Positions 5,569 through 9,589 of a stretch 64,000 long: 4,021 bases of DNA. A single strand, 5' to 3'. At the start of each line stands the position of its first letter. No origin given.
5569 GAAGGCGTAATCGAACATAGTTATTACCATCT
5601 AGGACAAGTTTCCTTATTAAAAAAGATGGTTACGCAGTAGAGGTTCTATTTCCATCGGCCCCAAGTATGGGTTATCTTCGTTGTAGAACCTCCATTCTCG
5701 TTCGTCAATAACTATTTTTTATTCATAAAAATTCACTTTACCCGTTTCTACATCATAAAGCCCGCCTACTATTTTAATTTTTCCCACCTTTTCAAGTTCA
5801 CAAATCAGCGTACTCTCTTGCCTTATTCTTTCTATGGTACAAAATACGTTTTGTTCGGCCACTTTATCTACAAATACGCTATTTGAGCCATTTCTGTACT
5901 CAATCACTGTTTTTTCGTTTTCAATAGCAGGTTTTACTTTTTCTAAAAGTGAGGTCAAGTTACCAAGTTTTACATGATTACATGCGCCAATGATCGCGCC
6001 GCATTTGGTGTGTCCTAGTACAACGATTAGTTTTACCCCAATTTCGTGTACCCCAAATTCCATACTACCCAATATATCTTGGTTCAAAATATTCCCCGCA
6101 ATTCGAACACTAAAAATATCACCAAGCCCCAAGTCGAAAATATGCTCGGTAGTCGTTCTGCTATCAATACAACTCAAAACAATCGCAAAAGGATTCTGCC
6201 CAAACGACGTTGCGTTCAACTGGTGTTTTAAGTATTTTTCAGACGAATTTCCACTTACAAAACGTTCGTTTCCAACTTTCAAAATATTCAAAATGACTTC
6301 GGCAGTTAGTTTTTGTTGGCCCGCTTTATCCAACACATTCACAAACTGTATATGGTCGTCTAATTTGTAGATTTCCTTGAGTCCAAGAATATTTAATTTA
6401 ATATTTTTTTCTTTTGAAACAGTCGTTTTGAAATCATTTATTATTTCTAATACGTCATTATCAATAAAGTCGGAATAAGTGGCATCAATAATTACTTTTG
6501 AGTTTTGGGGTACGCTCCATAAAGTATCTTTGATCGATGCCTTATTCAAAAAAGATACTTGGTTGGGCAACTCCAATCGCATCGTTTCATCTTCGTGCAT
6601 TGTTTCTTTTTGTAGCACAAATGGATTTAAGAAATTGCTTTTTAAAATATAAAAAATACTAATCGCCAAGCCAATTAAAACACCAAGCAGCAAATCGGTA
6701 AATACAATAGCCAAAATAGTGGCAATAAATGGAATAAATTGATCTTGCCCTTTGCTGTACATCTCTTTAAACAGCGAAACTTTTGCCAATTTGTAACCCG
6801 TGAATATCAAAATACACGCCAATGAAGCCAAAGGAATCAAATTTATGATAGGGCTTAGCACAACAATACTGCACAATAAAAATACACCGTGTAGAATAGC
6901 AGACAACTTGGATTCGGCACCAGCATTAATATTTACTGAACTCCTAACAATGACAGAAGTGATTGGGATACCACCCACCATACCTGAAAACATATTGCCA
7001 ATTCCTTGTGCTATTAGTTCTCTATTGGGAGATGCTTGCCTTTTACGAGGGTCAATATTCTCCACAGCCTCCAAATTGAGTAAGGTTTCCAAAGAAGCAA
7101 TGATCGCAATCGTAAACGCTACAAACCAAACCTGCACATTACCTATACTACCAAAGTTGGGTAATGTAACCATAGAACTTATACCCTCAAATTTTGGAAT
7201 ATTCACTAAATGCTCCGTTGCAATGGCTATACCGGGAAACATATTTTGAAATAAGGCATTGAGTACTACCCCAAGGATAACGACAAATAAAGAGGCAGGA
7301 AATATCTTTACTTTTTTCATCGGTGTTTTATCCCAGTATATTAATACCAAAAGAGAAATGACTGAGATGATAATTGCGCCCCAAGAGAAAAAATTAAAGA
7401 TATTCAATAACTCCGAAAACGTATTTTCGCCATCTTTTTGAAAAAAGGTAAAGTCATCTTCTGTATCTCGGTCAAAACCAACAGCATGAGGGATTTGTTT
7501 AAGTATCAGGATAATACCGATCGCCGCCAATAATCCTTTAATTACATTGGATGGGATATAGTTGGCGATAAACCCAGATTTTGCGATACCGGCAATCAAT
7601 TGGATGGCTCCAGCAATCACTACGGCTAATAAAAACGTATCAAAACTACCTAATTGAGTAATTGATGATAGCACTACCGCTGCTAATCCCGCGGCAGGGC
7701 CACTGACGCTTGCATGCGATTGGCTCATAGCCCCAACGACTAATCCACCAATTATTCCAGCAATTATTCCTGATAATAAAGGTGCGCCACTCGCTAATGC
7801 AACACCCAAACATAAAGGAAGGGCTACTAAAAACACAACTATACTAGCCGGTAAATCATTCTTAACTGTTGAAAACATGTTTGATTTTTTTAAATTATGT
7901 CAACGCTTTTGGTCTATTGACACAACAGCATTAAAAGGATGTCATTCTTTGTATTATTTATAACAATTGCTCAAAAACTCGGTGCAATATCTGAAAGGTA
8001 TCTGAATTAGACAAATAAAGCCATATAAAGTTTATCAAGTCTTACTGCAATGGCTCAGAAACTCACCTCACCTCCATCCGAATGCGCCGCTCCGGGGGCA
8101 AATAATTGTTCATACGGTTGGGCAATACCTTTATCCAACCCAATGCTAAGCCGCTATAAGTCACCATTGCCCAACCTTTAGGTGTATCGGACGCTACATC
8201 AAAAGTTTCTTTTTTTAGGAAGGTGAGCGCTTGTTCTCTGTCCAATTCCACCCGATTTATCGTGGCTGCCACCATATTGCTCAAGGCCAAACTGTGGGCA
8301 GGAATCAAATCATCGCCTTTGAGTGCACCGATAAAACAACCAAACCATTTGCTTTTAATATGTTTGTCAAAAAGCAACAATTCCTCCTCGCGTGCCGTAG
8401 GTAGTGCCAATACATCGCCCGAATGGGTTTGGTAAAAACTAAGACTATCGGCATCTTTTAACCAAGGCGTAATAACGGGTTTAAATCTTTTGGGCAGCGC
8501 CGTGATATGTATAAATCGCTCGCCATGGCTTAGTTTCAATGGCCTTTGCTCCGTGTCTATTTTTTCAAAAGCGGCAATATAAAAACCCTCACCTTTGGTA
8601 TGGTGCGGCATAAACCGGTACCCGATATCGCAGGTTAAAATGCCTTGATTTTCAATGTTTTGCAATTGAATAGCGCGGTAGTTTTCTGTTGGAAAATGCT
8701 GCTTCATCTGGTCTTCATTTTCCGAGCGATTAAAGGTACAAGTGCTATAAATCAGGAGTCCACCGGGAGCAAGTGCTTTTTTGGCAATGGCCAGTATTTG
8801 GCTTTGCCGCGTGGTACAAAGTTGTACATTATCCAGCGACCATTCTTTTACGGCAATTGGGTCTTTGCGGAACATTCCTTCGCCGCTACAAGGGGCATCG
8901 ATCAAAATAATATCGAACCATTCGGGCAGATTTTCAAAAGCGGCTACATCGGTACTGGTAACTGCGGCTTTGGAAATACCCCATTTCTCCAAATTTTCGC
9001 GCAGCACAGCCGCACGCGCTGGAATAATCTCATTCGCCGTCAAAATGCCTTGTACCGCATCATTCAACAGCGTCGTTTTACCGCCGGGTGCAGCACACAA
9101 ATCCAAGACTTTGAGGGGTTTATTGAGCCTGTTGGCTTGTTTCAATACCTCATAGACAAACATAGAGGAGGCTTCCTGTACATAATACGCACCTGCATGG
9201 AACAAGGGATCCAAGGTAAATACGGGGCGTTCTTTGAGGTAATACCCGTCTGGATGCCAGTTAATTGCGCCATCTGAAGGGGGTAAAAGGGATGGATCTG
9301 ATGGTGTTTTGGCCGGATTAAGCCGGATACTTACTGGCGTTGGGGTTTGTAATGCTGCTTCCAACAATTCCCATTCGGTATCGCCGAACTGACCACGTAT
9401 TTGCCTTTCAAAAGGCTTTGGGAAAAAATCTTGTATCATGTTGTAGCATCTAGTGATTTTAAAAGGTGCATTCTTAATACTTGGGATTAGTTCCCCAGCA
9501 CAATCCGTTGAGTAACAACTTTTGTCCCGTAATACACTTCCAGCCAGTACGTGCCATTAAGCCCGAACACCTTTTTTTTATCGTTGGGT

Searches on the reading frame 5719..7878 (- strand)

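Call 45: search_protein_families(library=pfam, proteins=[window:5719-7878:-], max_evalue=0.00001)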
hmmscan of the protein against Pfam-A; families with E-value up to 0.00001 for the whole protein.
window:5719-7878:- (719 aa): 2 families
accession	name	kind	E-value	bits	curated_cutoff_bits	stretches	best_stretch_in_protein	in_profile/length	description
PF00916.26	Sulfate_transp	-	1.4e-57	195.6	23.2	1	6-378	2-371/380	Sulfate permease family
PF00484.24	Pro_CA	-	1.8e-36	126.2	25.7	1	565-715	1-156/156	Carbonic anhydrase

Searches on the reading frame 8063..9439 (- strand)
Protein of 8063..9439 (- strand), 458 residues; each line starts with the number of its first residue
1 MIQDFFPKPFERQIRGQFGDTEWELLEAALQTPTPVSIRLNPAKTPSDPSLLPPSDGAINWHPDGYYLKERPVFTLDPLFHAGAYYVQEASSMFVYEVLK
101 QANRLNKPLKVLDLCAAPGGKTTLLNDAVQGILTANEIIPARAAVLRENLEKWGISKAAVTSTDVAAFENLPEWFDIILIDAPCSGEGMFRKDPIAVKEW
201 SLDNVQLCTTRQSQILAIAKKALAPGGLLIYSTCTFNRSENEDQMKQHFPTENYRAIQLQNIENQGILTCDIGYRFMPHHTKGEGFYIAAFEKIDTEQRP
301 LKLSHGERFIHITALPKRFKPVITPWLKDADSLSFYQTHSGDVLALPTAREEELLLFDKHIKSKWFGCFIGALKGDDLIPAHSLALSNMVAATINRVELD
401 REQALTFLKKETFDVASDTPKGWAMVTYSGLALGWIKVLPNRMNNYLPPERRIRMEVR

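Call 45: search_protein_families(library=pfam, proteins=[window:8063-9439:-], max_evalue=0.00001)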
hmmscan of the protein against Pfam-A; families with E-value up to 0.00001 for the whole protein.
window:8063-9439:- (458 aa): 3 families
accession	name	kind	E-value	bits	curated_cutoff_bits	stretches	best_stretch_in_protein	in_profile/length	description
PF01189.24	Methyltr_RsmB-F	-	1.6e-38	132.8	27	1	110-291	11-198/199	16S rRNA methyltransferase RsmB/F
PF17125.10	Methyltr_RsmF_N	-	6.6e-19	68.6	34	1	7-90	2-86/86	N-terminal domain of 16S rRNA methyltransferase RsmF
PF13636.12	Methyltranf_PUA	-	6.3e-15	55.4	27.6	1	404-453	1-49/49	RNA-binding PUA-like domain of methyltransferase RsmF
